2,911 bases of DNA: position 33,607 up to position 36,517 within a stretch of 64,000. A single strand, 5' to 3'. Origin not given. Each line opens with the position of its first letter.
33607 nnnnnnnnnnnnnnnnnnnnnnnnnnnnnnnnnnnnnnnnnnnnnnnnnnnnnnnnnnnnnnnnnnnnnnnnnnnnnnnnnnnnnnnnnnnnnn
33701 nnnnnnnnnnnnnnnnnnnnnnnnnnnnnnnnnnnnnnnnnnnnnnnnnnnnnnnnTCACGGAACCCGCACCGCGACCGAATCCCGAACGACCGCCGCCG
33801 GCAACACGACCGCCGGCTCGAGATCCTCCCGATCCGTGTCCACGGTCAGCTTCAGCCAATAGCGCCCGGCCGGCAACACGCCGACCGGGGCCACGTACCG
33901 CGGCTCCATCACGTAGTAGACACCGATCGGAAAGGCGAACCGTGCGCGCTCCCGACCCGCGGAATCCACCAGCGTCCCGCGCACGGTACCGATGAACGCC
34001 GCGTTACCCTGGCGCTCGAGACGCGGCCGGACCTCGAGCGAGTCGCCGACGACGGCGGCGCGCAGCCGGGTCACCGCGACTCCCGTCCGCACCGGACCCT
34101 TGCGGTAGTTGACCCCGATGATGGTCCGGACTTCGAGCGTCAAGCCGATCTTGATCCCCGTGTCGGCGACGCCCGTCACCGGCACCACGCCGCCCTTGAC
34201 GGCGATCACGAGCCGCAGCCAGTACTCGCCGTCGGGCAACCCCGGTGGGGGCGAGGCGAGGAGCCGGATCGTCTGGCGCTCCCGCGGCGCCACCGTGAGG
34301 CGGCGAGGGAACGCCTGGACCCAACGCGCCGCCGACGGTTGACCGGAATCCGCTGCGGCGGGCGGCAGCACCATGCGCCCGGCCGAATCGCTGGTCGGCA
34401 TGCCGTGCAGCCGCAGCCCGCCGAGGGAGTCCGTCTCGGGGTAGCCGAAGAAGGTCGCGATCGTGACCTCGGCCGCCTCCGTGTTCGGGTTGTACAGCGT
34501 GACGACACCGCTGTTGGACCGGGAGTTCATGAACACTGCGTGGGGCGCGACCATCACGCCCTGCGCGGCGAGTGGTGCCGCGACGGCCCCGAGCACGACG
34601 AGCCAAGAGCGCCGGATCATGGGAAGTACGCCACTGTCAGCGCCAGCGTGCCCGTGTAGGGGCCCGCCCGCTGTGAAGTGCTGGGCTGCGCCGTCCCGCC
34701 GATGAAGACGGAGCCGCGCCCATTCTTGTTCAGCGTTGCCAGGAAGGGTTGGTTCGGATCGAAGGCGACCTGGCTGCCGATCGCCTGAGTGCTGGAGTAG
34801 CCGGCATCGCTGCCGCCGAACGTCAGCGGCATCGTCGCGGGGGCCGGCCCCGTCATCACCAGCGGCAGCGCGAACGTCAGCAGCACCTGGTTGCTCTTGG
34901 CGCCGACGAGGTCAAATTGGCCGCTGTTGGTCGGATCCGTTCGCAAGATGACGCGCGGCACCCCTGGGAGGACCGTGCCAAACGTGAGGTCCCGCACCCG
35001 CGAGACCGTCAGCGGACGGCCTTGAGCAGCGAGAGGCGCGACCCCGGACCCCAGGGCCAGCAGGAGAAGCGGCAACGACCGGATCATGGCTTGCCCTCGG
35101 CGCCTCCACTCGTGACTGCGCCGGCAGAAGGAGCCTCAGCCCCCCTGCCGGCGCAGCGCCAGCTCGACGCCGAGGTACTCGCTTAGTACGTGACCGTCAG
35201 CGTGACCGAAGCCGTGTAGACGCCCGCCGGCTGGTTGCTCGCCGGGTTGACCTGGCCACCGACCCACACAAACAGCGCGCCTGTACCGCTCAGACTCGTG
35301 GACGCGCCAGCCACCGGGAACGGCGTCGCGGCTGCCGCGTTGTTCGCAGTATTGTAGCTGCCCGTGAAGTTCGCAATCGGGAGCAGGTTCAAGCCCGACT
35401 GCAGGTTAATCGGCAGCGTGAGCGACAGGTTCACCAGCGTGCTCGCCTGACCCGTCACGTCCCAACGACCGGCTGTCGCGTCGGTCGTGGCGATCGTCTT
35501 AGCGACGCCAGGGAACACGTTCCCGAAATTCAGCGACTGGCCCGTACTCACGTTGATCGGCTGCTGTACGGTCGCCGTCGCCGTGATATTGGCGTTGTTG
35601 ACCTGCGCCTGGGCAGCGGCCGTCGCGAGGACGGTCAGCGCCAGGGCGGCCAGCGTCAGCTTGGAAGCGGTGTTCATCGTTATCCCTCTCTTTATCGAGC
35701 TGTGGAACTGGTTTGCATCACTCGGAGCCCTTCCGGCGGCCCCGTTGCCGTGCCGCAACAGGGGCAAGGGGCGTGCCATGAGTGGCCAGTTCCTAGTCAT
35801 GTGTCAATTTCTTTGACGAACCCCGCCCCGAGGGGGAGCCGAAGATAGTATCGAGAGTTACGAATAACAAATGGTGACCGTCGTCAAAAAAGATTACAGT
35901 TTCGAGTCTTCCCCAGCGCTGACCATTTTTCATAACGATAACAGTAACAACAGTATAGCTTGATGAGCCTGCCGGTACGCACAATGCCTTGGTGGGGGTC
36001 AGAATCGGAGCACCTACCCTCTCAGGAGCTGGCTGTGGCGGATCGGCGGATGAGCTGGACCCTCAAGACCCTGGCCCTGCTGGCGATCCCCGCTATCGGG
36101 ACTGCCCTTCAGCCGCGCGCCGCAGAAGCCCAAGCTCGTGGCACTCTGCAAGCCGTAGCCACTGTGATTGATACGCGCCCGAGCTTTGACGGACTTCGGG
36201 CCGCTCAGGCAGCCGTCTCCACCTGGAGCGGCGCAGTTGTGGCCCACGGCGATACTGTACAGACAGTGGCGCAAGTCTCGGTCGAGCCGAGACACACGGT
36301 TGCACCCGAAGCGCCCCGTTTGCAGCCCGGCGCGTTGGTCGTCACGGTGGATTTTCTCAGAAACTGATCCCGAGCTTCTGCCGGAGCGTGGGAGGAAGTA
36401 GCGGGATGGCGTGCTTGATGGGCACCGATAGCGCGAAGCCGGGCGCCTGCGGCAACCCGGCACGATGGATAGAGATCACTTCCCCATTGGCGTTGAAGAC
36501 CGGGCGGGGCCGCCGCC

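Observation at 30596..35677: Five-gene chaperone-usher-type pilus operon built on DUF4402/SCPU-like subunits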

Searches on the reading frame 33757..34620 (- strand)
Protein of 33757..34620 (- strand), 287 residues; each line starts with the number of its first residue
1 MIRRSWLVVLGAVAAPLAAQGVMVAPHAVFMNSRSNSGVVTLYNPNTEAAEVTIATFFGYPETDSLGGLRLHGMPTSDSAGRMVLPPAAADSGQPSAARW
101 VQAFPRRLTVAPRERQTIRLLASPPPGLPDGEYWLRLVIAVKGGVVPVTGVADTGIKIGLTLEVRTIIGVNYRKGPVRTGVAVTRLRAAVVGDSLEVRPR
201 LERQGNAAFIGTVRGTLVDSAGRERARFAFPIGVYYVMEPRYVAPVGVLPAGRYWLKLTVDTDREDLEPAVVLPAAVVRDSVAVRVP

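Call 3: search_protein_families(library=pfam, proteins=[window:33757-34620:-], max_evalue=1)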
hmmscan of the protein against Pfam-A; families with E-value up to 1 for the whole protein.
window:33757-34620:- (287 aa): 0 families

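Call 4: search_protein_families(library=ncbifam, proteins=[window:33757-34620:-], max_evalue=1)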
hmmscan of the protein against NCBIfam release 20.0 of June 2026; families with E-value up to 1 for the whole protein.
window:33757-34620:- (287 aa): 0 families

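Call 7: search_solved_structures(query=window:33757-34620:-, max_evalue=10)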
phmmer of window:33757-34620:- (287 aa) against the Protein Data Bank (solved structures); distinct sequences matched with E-value up to 10: 0.

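Call 9: find_homologous_proteins(query=window:33757-34620:-)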
Query window:33757-34620:- (287 aa): 917 proteins with E <= 0.001 among 8000 candidates; the best 120 are listed.
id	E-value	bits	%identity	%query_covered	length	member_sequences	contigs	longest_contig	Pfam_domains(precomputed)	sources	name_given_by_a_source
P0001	3.4e-180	616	100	100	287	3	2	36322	-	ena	-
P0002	5.3e-180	615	99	100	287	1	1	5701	-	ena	-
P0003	3.1e-179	613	99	100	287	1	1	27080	-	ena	-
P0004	1.9e-178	610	98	100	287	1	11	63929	-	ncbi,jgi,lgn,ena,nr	ncbi:MAG: hypothetical protein AUI55_01510 [Gemmatimonadetes bacterium 13_1_40CM_2_70_7]|nr:MAG: hyp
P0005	3.0e-178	609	98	100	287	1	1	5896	-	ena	-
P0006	4.2e-178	609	98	100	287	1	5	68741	-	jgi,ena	-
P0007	1.7e-177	607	97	100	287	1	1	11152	-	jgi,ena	-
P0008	6.2e-165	566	98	92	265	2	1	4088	-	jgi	-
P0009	3.3e-159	547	88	100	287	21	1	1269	-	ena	-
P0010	8.3e-159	546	91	96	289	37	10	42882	-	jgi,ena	-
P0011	1.1e-157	542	88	100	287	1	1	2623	-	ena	-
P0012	1.2e-155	535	87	100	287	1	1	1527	-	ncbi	-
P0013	5.7e-151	520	90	92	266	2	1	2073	-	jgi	-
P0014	5.1e-135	468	98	74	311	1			-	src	-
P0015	4.5e-125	435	76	100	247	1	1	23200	-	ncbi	-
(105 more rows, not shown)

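Call 12: search_solved_structures(query=A1, max_evalue=10, show_alignments=2)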
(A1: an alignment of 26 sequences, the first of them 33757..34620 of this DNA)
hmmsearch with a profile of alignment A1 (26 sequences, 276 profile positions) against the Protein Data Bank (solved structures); distinct sequences matched with E-value up to 10: 0.

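Call 24: find_related_loci(query=A1, collection=genome_contigs, flank=6000)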
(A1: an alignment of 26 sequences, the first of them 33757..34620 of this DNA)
Query A1 (287 aa) in genome_contigs; peptide patterns used: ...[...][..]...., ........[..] (x = any residue, [..] = any of these).
265 stretches matched a pattern; 212 encode a relative of the query (tblastn E <= 1e-3); the best 80 are kept; 80 distinct loci.
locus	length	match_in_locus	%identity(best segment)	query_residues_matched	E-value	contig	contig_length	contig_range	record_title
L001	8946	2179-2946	67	20-287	2e-109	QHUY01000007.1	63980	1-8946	MAG: Gemmatimonadetes bacterium isolate AG17 14_1009_16_40cm_scaffold_5534_curated, whole genome shotgun sequence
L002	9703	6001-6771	64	19-287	1e-103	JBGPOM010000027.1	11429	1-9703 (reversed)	MAG: Gemmatimonadota bacterium isolate OBJ_0618_7090110_191 k141_2966166_length_11429_cov_19.4731, whole genome shotgun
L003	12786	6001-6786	63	14-287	2e-102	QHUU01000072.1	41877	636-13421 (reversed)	MAG: Gemmatimonadetes bacterium isolate AG20 14_0903_12_20cm_scaffold_144_curated, whole genome shotgun sequence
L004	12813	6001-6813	62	5-287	5e-102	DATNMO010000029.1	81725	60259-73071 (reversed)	MAG TPA_asm: Gemmatimonadales bacterium isolate SMAG_U11481 k141_216808, whole genome shotgun sequence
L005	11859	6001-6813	62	5-287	1e-101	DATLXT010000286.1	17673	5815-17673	MAG TPA_asm: Gemmatimonadales bacterium isolate SMAG_U13253 k141_23646, whole genome shotgun sequence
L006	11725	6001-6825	61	1-287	1e-101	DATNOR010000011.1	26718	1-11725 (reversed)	MAG TPA_asm: Gemmatimonadales bacterium isolate SMAG_U11536 k141_1385837, whole genome shotgun sequence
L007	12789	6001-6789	62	13-287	2e-101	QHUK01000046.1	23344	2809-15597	MAG: Gemmatimonadetes bacterium isolate AG3 14_0919_02_20cm_scaffold_512_curated, whole genome shotgun sequence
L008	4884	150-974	60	1-287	5e-101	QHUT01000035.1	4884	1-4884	MAG: Gemmatimonadetes bacterium isolate AG21 14_0927_05_20cm_scaffold_19536_curated, whole genome shotgun sequence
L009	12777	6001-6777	63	17-287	4e-100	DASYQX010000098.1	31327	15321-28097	MAG TPA_asm: Gemmatimonadales bacterium isolate SMAG_U4496 k141_2574444, whole genome shotgun sequence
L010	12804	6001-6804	61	5-287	7e-100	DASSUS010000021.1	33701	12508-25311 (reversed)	MAG TPA_asm: Gemmatimonadales bacterium isolate SMAG_U573 k141_1392440, whole genome shotgun sequence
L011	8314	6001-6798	62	10-287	6e-100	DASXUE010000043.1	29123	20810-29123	MAG TPA_asm: Gemmatimonadales bacterium isolate SMAG_U4710 k141_250191, whole genome shotgun sequence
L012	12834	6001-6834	61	1-287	5e-100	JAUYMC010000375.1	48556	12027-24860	MAG: Gemmatimonadales bacterium isolate C24_metabat.bin.68 C24_k141_556063, whole genome shotgun sequence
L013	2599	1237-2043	62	6-287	3e-103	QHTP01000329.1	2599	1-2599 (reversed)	MAG: Gemmatimonadetes bacterium isolate AG49 14_0929_09_30cm_scaffold_56441_curated, whole genome shotgun sequence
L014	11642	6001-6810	63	8-287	9e-100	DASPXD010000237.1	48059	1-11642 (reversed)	MAG TPA_asm: Gemmatimonadales bacterium isolate SMAG_U11558 k141_1090411, whole genome shotgun sequence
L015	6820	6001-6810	63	8-287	4e-99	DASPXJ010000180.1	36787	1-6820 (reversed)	MAG TPA_asm: Gemmatimonadales bacterium isolate SMAG_U11564 k141_709958, whole genome shotgun sequence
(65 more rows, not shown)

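Call 26: predict_structure(alignment_id=A1)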
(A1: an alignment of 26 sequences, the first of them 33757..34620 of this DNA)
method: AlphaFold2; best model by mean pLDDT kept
length: 287 residues; sequences in the alignment: 26
mean_pLDDT: 76.9   pTM: 0.65
mean pLDDT of the five models: 76.9, 74.2, 70.8, 70.0, 53.4
residues with pLDDT >= 90: 88; 70-90: 116; 50-70: 40; < 50: 43
segments of 3 or more residues with pLDDT < 50: 1-3, 62-77, 81-92, 152-160
pLDDT, mean of each block of 10 residues (from residue 1): 52 52 73 87 84 73 45 45 42 67 88 90 88 80 59 47 68 89 96 94 89 96 94 83 92 97 80 91 96
secondary structure, 60 per line:
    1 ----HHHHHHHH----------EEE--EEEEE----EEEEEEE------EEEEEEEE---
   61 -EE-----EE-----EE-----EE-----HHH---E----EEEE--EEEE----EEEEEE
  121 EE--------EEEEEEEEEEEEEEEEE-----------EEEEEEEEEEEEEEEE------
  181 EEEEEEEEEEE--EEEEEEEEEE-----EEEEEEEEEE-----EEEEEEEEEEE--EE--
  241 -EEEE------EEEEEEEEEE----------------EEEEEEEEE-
elements in order: H5-12 E23-25 E28-32 E37-43 E50-57 E101-104 E107-110 E115-122 E131-147 E159-174 E181-191 E194-203 E209-218 E224-234 E242-245 E252-261 E278-286

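Call 93: search_solved_structures(query=A6, max_evalue=10, show_alignments=3)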
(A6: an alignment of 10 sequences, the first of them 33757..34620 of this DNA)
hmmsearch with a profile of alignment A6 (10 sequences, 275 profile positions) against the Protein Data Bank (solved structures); distinct sequences matched with E-value up to 10: 0.

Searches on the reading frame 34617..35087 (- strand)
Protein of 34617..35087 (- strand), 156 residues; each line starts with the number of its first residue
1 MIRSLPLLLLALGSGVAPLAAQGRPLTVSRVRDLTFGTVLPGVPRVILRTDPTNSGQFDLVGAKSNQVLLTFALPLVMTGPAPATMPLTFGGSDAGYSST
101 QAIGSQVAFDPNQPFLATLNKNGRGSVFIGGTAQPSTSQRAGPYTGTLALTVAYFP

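Call 3: search_protein_families(library=pfam, proteins=[window:34617-35087:-], max_evalue=1)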
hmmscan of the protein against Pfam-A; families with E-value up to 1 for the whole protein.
window:34617-35087:- (156 aa): 1 family
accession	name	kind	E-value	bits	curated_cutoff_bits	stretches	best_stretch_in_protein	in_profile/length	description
PF14352.11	DUF4402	-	1.6e-08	35.7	25.2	1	48-154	39-129/129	Domain of unknown function (DUF4402)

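Call 4: search_protein_families(library=ncbifam, proteins=[window:34617-35087:-], max_evalue=1)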
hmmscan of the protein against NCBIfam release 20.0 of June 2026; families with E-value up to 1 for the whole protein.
window:34617-35087:- (156 aa): 0 families

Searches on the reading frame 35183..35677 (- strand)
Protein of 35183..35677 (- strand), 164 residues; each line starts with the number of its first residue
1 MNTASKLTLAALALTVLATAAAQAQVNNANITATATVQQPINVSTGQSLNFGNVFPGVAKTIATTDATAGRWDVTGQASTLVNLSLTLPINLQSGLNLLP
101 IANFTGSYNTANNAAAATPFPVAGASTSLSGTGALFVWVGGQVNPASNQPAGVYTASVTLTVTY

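Call 3: search_protein_families(library=pfam, proteins=[window:35183-35677:-], max_evalue=1)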
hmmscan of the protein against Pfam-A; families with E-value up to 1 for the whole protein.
window:35183-35677:- (164 aa): 3 families
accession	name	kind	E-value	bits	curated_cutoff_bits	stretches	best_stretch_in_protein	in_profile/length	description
PF14352.11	DUF4402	-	2.1e-07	32.1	25.2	1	61-164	38-129/129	Domain of unknown function (DUF4402)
PF05229.21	SCPU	-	0.041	14.7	22.4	1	29-161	3-138/138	Spore Coat Protein U domain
PF18003.7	DUF3823_C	-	0.12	13.5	27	1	22-95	6-75/103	Domain of unknown function (DUF3823_C)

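Call 4: search_protein_families(library=ncbifam, proteins=[window:35183-35677:-], max_evalue=1)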
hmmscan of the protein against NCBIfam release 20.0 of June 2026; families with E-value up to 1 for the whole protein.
window:35183-35677:- (164 aa): 0 families

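Call 20: search_solved_structures(query=window:35183-35677:-, max_evalue=10, show_alignments=2)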
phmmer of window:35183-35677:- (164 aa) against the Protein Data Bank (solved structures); distinct sequences matched with E-value up to 10: 1.
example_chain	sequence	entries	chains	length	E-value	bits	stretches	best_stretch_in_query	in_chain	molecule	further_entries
25ik_R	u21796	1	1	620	1.6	11.9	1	10-55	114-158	Soluble cytochrome b562,Proto-oncogene Mas,LgBiT tag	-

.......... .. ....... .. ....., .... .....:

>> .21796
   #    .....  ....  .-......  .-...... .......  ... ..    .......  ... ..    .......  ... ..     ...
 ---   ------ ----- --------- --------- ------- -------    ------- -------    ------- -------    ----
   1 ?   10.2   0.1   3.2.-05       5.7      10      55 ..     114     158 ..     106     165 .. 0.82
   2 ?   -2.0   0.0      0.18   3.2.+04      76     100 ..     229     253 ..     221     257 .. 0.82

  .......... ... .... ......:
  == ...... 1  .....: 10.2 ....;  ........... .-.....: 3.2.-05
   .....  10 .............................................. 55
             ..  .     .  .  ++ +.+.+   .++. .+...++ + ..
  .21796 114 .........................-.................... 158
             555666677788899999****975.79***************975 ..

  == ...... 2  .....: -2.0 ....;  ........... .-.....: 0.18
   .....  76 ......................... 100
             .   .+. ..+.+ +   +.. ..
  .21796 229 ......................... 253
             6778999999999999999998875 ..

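Call 62: search_solved_structures(query=A5, max_evalue=10, show_alignments=3)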
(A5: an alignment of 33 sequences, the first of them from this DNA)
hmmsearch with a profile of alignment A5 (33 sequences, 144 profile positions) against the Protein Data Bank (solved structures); distinct sequences matched with E-value up to 10: 2.
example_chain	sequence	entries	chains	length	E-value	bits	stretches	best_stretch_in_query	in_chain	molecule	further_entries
7dm0_A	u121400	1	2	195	0.2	15.2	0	49-126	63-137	Biofilm-associated surface protein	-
6i1y_A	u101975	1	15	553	0.41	14.2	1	62-132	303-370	General secretion pathway protein GspD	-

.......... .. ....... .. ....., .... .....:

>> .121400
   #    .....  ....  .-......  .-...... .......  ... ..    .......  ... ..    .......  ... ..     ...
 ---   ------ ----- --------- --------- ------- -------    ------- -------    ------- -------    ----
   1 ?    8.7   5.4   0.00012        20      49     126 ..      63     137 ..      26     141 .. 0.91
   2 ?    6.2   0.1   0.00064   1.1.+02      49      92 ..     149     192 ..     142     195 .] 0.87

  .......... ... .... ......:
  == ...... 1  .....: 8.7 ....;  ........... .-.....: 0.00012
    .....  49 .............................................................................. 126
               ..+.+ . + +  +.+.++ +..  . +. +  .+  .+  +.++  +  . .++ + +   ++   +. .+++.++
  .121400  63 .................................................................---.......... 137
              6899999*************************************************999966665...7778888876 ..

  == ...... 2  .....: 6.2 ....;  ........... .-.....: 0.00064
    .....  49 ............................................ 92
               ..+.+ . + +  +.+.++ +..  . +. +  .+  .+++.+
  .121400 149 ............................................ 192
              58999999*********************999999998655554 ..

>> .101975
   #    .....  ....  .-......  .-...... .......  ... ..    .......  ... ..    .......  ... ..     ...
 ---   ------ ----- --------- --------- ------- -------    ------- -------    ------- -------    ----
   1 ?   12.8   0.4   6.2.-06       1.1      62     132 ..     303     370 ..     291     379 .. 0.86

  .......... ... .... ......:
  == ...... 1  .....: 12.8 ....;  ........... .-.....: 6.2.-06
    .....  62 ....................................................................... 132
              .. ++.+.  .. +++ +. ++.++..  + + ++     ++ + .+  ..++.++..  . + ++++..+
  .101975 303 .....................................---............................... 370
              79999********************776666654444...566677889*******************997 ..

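Call 63: search_protein_families(library=pfam, alignment_id=A5, max_evalue=1)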
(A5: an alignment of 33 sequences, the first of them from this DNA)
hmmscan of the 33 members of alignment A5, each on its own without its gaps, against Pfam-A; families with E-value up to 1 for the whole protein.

A. member 1, seq(139 aa): 2 families
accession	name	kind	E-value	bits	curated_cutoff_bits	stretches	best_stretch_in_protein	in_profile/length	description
PF14352.11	DUF4402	-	1.5e-08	35.8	25.2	1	36-139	38-129/129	Domain of unknown function (DUF4402)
PF05229.21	SCPU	-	0.02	15.7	22.4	1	4-136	3-138/138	Spore Coat Protein U domain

B. families by the number of members that match (of 33 scanned): 15 families
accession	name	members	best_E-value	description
PF14352.11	DUF4402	33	1.5e-25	Domain of unknown function (DUF4402)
PF05229.21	SCPU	5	0.00068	Spore Coat Protein U domain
PF03785.20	Peptidase_C25_C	1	0.0029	Peptidase family C25, C terminal ig-like domain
PF06443.16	SEF14_adhesin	1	0.01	SEF14-like adhesin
PF19408.5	PKD_6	1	0.011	PKD-like domain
PF17212.9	Tube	1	0.064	Tail tubular protein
PF00820.24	Lipoprotein_1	1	0.087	Borrelia lipoprotein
PF10633.15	NPCBM_assoc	1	0.11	NPCBM-associated, NEW3 domain of alpha-galactosidase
PF16960.11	HpuA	1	0.14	Haemoglobin-haptoglobin utilisation, porphyrin transporter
PF24388.1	Permuted_GreAB-C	1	0.17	Permuted GreAB-C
PF04650.22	YSIRK_signal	1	0.18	YSIRK type signal peptide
PF13969.11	Pab87_oct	1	0.23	Pab87 octamerisation domain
PF22573.2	SPMIP5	1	0.25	Sperm-associated microtubule inner protein 5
PF24377.1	DUF7533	1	0.42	Family of unknown function (DUF7533)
PF20009.4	GEVED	1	0.93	GEVED domain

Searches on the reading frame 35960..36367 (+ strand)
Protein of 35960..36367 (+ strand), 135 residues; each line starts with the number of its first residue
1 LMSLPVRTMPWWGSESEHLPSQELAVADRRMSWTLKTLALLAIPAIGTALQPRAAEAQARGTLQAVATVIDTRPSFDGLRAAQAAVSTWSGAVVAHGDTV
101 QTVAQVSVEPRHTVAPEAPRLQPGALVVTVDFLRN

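Call 47: search_protein_families(library=pfam, proteins=[window:35960-36367:+], max_evalue=0.01)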
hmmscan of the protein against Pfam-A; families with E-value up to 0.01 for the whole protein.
window:35960-36367:+ (135 aa): 0 families
